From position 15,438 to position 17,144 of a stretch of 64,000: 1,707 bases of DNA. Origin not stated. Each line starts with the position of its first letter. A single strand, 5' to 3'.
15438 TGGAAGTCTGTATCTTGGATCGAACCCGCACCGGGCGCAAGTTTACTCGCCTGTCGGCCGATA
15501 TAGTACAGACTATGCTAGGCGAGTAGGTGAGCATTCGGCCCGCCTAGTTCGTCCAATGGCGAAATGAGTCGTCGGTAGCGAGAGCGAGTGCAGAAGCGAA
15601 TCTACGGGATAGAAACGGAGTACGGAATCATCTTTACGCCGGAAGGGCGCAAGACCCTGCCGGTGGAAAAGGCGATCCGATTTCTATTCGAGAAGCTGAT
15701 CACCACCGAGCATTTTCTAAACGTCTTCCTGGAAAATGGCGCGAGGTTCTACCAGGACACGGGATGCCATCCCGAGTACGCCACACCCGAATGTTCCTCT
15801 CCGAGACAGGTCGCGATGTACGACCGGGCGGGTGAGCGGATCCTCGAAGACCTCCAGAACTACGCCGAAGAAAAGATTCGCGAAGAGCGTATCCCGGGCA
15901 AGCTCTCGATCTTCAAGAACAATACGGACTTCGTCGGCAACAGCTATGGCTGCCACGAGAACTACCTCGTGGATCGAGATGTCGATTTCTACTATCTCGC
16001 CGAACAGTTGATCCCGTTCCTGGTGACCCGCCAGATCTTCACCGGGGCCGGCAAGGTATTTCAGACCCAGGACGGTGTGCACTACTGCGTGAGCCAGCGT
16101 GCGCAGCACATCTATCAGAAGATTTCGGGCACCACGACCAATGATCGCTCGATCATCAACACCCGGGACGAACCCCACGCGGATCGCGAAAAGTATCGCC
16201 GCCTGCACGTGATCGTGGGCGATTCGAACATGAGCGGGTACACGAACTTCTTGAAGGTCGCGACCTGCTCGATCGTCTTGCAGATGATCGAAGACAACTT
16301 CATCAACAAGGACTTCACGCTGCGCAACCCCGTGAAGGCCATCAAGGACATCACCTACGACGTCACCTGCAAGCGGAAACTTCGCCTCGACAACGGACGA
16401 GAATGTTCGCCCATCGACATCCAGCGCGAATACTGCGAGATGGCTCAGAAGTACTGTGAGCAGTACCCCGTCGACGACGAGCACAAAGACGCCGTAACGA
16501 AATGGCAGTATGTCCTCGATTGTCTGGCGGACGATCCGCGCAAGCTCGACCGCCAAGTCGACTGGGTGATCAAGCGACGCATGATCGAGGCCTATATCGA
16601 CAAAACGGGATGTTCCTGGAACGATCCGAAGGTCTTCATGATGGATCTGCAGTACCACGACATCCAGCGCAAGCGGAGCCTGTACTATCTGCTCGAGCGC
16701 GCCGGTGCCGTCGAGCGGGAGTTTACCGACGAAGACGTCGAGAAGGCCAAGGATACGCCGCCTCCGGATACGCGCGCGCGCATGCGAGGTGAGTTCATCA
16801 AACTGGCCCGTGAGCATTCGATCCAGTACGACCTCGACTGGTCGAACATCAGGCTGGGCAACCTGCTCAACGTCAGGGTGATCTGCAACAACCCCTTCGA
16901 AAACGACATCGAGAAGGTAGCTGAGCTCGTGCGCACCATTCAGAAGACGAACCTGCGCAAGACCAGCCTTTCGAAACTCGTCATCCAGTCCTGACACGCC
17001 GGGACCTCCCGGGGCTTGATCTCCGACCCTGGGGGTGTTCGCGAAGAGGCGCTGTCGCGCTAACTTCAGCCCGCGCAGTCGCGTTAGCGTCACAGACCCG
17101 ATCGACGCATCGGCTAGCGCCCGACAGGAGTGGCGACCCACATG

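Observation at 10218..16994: Complete actinobacterial-type Pup-proteasome module (mpa-dop-pup-prcB-prcA-pafA) in a genome that carries outer-membrane biogenesis genes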

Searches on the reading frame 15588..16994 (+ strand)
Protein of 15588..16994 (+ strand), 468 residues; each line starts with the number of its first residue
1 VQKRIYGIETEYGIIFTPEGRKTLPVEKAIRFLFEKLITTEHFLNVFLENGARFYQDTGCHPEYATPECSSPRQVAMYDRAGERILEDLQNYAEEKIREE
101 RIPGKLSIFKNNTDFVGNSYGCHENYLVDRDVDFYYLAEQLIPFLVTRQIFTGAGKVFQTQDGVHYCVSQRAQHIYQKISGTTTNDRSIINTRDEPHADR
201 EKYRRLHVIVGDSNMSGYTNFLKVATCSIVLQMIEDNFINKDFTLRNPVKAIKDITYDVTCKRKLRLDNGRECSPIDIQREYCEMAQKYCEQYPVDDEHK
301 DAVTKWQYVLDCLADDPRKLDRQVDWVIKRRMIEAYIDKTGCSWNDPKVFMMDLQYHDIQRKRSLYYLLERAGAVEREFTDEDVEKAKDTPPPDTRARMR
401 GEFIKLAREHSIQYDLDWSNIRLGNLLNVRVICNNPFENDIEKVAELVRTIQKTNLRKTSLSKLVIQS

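Call 3: search_protein_families(library=pfam, proteins=[window:15588-16994:+])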
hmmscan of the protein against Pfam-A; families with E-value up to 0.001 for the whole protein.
window:15588-16994:+ (468 aa): 1 family
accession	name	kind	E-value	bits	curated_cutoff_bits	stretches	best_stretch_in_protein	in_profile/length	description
PF03136.20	Pup_ligase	-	3.5e-152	507.9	25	1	4-421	1-440/441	Pup-ligase protein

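Call 4: search_protein_families(library=ncbifam, proteins=[window:15588-16994:+])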
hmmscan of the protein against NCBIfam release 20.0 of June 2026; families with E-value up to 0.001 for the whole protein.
window:15588-16994:+ (468 aa): 2 families
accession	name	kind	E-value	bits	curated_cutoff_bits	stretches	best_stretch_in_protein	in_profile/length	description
TIGR03686.1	pupylate_PafA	equivalog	3.4e-163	543.5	551.3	1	3-449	1-455/457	Pup--protein ligase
TIGR03688.1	depupylase_Dop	equivalog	1e-120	403.8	492.3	1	44-446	81-480/485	depupylase/deamidase Dop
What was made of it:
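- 15588..16994 (+): pafA: Pup ligase (468 aa), no Dop-loop, catalytic Asp conserved. It is the most conserved gene of the module. TIGR03686, 543.5 bits versus 404 on the Dop model (call 4).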

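Call 24: search_solved_structures(query=window:15588-16994:+, show_alignments=2)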
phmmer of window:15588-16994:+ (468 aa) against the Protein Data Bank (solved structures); distinct sequences matched with E-value up to 0.001: 5.
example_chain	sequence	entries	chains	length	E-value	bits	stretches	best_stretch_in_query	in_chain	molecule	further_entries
4b0t_A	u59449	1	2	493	2.6e-101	343.2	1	2-448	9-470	PUP--PROTEIN LIGASE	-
4bjr_A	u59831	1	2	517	1.4e-100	340.7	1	2-448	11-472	PUP--PROTEIN LIGASE, PROKARYOTIC UBIQUITIN-LIKE PROTEIN PUP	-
4b0r_A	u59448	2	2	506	3.6e-96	326.2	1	43-404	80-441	DEAMIDASE-DEPUPYLASE DOP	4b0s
5lrt_A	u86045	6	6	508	3.7e-96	326.2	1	43-404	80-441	Depupylase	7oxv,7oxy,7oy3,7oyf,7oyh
9cku_G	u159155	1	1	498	6.4e-82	279.2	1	44-406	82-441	Pup deamidase/depupylase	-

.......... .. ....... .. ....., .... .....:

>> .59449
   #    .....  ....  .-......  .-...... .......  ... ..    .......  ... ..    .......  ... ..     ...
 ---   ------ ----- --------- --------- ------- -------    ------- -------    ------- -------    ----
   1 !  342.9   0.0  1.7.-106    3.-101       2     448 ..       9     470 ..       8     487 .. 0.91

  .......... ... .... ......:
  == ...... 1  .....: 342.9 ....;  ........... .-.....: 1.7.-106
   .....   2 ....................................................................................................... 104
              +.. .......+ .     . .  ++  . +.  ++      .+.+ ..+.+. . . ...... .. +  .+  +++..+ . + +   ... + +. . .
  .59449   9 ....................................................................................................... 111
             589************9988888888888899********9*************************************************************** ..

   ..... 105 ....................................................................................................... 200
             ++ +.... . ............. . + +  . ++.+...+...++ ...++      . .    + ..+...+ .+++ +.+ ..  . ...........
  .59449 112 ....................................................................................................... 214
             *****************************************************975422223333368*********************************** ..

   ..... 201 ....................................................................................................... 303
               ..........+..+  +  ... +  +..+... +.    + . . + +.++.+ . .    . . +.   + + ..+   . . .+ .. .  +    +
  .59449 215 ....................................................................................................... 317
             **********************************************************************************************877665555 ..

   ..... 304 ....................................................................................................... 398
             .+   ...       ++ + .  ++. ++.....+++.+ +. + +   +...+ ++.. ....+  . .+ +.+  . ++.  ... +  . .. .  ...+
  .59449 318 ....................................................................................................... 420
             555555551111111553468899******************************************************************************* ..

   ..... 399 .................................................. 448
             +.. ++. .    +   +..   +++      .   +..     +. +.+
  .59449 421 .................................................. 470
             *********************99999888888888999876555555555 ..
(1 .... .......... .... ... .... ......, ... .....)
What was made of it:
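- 15588..16994 (+): Aligned to C. glutamicum PafA (call 24).
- On Pup-proteasome system (PPS): The Asp aligned to C. glutamicum D64 is present, and there is no loop insertion (call 24).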

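Call 29: find_homologous_proteins(query=window:15588-16994:+, max_evalue=1e-30)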
Query window:15588-16994:+ (468 aa): 7999 proteins with E <= 1e-30 among 8000 candidates; the best 120 are listed.
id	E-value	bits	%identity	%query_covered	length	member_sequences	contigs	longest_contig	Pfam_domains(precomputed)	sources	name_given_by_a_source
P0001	0.0e+0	1087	100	100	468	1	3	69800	PF03136.21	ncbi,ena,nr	ncbi:MAG: proteasome accessory factor PafA2 family protein [Myxococcales bacterium]|nr:proteasome ac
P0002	0.0e+0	1082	100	100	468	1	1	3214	PF03136.21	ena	-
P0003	0.0e+0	1081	100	100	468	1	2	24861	PF03136.21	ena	-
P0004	0.0e+0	1058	97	100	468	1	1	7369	PF03136.21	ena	-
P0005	0.0e+0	1049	97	100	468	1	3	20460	PF03136.21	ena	-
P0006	0.0e+0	1049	96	100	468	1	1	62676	PF03136.21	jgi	jgi:proteasome accessory factor A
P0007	0.0e+0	1048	97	100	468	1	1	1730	PF03136.21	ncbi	-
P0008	0.0e+0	1046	97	100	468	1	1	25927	PF03136.21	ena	-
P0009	0.0e+0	1045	96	100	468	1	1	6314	PF03136.21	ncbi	-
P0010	0.0e+0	1045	96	100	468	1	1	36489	PF03136.21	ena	-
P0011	0.0e+0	1045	96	100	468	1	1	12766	PF03136.21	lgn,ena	-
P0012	0.0e+0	1045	96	100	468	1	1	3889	PF03136.21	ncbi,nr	ncbi:MAG: proteasome accessory factor PafA2 family protein [Deltaproteobacteria bacterium]|nr:protea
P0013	0.0e+0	1044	96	100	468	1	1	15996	PF03136.21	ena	-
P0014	0.0e+0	1044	96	100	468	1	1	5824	PF03136.21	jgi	-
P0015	0.0e+0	1044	96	100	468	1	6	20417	PF03136.21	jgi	jgi:proteasome accessory factor A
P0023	5.1e-283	957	87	100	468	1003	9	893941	PF03136.21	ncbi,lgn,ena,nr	ncbi:MAG: proteasome accessory factor PafA2 family protein [bacterium]|nr:Pup--protein ligase [Delta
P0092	3.7e-205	700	65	98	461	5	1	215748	PF03136.21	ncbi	-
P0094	8.8e-203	693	64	98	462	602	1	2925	PF03136.21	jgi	jgi:proteasome accessory factor A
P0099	9.3e-199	679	64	97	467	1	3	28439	PF03136.21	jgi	jgi:proteasome accessory factor A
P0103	5.4e-197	674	63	98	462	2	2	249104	PF03136.21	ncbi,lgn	-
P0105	4.2e-196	671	62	97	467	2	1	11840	PF03136.21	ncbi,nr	ncbi:MAG: proteasome accessory factor PafA2 family protein [bacterium]|nr:proteasome accessory facto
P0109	2.3e-195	668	62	97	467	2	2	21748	PF03136.21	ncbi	-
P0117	6.8e-194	663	62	98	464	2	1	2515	PF03136.21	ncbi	-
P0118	7.7e-194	663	62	98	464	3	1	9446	PF03136.21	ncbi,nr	ncbi:MAG: proteasome accessory factor PafA2 family protein [bacterium]|nr:proteasome accessory facto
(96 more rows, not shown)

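Call 30: list_cluster_members(proteins=[P0001, P0023, P0092, P0103, P0105, P0118, P0109, P0117, P0094, P0099])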
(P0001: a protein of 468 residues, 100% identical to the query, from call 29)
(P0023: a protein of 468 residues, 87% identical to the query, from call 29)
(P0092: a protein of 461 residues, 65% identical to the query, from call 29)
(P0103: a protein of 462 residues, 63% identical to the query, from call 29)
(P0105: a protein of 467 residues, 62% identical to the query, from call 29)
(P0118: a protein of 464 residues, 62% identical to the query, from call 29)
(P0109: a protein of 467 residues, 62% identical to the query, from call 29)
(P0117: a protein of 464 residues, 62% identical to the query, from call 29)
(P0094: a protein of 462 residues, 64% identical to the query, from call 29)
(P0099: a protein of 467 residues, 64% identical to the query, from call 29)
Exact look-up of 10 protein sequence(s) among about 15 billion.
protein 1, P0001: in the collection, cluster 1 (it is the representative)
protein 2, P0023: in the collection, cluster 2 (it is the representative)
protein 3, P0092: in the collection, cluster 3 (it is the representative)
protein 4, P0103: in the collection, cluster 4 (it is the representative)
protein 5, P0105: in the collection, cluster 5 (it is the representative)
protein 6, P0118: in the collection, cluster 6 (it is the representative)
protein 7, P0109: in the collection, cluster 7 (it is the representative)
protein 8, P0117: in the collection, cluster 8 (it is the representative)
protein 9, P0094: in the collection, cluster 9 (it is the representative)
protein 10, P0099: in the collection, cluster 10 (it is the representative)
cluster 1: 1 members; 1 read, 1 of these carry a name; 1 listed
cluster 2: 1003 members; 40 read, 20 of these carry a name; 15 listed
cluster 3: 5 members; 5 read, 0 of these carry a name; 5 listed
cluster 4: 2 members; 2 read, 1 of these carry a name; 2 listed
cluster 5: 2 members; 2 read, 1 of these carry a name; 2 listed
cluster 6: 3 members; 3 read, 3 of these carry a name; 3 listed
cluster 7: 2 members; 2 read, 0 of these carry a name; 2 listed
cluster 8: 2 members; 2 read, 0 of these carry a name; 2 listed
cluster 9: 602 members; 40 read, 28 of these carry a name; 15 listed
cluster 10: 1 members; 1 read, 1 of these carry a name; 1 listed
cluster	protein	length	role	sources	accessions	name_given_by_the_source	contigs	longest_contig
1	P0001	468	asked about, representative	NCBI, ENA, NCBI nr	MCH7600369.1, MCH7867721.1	MAG: proteasome accessory factor PafA2 family protein [Myxococcales bacterium] | proteasome accessory factor PafA2 family protein [Myxococcales bacterium]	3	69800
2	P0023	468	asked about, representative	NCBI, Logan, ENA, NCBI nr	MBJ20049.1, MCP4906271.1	MAG: proteasome accessory factor PafA2 family protein [bacterium] | Pup--protein ligase [Deltaproteobacteria bacterium]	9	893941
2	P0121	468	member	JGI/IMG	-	proteasome accessory factor A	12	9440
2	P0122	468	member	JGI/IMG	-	proteasome accessory factor A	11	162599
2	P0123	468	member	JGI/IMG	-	proteasome accessory factor A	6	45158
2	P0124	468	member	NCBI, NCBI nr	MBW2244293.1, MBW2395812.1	MAG: proteasome accessory factor PafA2 family protein [Deltaproteobacteria bacterium] | proteasome accessory factor PafA2 family protein [Deltaproteobacteria bacterium]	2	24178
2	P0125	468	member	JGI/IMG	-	proteasome accessory factor A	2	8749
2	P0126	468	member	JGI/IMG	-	proteasome accessory factor A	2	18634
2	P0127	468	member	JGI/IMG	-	proteasome accessory factor A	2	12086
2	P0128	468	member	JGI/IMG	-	proteasome accessory factor A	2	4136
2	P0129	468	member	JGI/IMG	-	proteasome accessory factor A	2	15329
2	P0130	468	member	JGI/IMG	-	proteasome accessory factor A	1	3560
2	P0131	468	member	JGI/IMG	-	proteasome accessory factor A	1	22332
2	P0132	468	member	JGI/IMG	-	proteasome accessory factor A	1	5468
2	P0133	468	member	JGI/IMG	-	proteasome accessory factor A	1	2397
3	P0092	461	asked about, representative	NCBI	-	-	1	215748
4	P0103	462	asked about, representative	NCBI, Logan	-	-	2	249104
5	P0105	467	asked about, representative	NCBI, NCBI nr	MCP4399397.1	MAG: proteasome accessory factor PafA2 family protein [bacterium] | proteasome accessory factor PafA2 family protein [bacterium]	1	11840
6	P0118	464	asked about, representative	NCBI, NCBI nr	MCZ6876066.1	MAG: proteasome accessory factor PafA2 family protein [bacterium] | proteasome accessory factor PafA2 family protein [bacterium]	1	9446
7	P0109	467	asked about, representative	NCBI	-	-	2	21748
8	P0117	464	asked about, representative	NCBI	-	-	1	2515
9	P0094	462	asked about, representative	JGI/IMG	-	proteasome accessory factor A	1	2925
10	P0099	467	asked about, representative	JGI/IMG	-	proteasome accessory factor A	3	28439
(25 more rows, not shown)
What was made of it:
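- The window's PafA is 100% identical to proteins of NCBI 'Myxococcales bacterium' MAGs (calls 29, 30).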

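Call 35: search_protein_representatives(protein=window:15588-16994:+)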
Query: 468 residues. Proteins with E-value up to 0.001 (for the whole library): 6349; up to 1e-10: 4593; up to 1e-30: 1996. The best 150 are listed.
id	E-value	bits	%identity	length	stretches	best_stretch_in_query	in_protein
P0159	9.9e-191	651.2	61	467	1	1-455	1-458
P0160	6.2e-142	490.3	95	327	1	1-225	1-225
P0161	6.7e-139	480.3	48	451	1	3-450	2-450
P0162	3.7e-135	468.0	46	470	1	2-450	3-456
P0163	6.0e-129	447.5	55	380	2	7-260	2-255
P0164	5.3e-126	437.8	75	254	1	215-468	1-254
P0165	8.7e-119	414.0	46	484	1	1-451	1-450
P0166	6.9e-117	407.7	44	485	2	121-452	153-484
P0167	2.2e-116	406.1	46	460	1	7-451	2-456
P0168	5.0e-115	401.6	45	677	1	2-439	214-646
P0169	8.7e-114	397.5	48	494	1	44-439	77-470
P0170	1.6e-111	390.1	43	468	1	2-451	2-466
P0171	4.1e-106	372.2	52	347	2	1-257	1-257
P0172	2.3e-105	369.7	47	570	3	42-347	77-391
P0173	1.0e-104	367.6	42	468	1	1-445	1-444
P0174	2.8e-104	366.2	41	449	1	2-450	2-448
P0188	1.9e-93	330.5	40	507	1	2-429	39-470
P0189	9.6e-93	328.1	42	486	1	7-448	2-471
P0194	2.1e-91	323.7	46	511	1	41-405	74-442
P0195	2.3e-91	323.6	45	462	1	1-407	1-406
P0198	9.0e-91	321.6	45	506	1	43-426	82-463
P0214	7.2e-87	308.8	41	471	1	1-438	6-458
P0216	7.5e-87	308.7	37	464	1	2-449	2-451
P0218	9.6e-86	305.1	42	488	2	160-452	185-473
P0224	4.3e-85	302.9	42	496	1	1-424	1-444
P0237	3.0e-82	293.6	42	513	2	44-418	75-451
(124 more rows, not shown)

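Call 39: list_cluster_members(proteins=[P0159, P0161, P0162, P0165, P0167, P0166, P0170, P0169, P0174, P0189])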
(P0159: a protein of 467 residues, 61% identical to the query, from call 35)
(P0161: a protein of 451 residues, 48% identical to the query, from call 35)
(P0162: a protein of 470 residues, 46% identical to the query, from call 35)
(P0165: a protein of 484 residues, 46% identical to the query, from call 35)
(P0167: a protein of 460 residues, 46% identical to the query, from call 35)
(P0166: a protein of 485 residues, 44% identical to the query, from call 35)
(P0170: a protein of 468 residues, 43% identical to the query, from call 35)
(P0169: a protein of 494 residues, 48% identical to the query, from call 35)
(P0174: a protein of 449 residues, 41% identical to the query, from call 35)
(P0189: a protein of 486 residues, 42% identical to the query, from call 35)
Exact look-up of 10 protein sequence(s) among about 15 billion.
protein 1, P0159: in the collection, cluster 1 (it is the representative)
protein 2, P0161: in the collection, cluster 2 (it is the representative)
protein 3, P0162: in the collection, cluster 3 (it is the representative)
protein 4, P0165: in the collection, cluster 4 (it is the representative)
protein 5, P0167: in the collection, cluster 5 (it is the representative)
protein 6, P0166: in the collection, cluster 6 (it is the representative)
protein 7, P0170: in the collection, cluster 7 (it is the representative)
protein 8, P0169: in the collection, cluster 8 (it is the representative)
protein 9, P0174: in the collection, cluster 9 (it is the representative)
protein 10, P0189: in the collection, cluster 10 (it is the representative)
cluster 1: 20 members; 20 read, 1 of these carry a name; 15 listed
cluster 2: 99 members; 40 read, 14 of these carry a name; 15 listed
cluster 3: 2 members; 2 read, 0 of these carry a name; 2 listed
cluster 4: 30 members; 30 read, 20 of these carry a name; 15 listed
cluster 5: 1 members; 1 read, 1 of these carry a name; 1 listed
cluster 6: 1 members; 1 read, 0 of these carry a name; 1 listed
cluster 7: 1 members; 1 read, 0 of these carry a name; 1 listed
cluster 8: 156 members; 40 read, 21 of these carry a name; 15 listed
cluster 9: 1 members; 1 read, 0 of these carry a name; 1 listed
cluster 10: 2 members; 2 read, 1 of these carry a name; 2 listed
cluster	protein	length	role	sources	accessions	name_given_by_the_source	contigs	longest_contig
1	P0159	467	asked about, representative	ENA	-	-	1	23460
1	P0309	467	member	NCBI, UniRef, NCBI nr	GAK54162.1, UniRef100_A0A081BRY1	hypothetical protein U14_05441 [Candidatus Moduliflexus flocculans] | Pup--protein ligase n=1 Tax=Candidatus Moduliflexus flocculans TaxID=1499966 ...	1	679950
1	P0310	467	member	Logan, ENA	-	-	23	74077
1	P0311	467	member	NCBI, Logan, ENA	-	-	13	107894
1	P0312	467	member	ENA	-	-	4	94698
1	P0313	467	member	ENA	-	-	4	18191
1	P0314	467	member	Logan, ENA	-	-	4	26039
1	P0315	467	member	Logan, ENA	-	-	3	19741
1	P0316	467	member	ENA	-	-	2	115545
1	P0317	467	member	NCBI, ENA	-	-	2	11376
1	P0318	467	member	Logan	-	-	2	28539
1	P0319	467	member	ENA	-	-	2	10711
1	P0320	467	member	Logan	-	-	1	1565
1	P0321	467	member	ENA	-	-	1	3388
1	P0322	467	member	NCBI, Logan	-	-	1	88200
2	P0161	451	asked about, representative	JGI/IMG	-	-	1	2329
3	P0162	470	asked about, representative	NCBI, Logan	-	-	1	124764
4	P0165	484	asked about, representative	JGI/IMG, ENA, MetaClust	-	\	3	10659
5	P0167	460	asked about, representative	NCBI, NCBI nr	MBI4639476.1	MAG: proteasome accessory factor PafA2 family protein [Candidatus Tectomicrobia bacterium] | proteasome accessory factor PafA2 family protein [Candidatus Tectomicrobia bacterium]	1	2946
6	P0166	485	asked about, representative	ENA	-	-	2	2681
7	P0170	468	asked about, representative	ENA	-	-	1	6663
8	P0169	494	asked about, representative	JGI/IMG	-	Pup amidohydrolase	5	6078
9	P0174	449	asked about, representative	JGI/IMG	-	-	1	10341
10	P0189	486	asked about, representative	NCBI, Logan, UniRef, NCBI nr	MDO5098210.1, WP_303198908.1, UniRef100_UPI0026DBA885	MAG: Pup--protein ligase [Corynebacterium sp.] | Pup--protein ligase n=1 Tax=Corynebacterium sp. TaxID=1720 RepID=UPI0026DBA885 | Pup--protein ligase [Corynebacterium sp.]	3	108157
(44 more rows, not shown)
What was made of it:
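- The nearest outside relatives are Moduliflexus, Nitrospinota and Entotheonellia, at 61-65% PafA identity (calls 30, 39).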

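Call 42: find_encoding_contigs(protein=P0103, flank=9000, max_places=1)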
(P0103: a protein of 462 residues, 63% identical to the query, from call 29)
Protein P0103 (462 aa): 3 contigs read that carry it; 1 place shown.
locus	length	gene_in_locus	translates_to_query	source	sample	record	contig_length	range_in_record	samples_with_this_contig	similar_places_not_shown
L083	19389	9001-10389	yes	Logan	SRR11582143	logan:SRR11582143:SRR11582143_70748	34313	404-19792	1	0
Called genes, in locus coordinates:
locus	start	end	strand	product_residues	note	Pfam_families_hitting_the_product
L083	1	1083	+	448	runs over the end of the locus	PF08543:Phos_pyr_kin, PF00294:PfkB, PF10120:ThiN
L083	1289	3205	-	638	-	PF13623:SurA_N_2, PF13624:SurA_N_3, PF09312:SurA_N (faint), PF13616:Rotamase_3, PF13145:Rotamase_2, PF00639:Rotamase, PF27392:TP_0929_3rd (faint), PF13145:Rotamase_2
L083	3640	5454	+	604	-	PF07724:AAA_2 (faint), PF17758:Prot_ATP_ID_OB_N, PF16450:Prot_ATP_ID_OB_C, PF13191:AAA_16 (faint), PF00004:AAA, PF00910:RNA_helicase (weak)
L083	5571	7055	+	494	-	PF03136:Pup_ligase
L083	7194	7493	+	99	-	PF05639:Pup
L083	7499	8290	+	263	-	PF00227:Proteasome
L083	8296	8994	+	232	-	PF00227:Proteasome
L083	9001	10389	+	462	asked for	PF03136:Pup_ligase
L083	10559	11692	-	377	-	PF01883:FeS_assembly_P, PF02374:ArsA_ATPase (faint), PF09140:MipZ (weak), PF10609:ParA, PF13614:AAA_31, PF00142:Fer4_NifH (faint), PF01656:CbiA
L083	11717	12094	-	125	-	PF09969:DUF2203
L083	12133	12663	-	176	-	PF05425:CopD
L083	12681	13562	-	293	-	PF00809:Pterin_bind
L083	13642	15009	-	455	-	PF03136:Pup_ligase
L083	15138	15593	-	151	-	PF00578:AhpC-TSA, PF08534:Redoxin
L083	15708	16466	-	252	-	PF07355:GRDB (weak)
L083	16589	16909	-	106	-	PF01521:Fe-S_biosyn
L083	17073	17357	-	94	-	PF12838:Fer4_7 (weak), PF14697:Fer4_21 (weak), PF25160:LdpA_Fe-S-bd (faint), PF12797:Fer4_2 (faint), PF00037:Fer4 (weak), PF13237:Fer4_10 (weak), PF13187:Fer4_9 (weak), PF14697:Fer4_21 (weak), +1 more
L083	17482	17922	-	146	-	PF00072:Response_reg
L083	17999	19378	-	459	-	PF00004:AAA (faint), PF00072:Response_reg, PF00158:Sigma54_activat, PF14532:Sigma54_activ_2, PF07724:AAA_2 (weak), PF07728:AAA_5 (weak), PF25601:AAA_lid_14, PF02954:HTH_8, +1 more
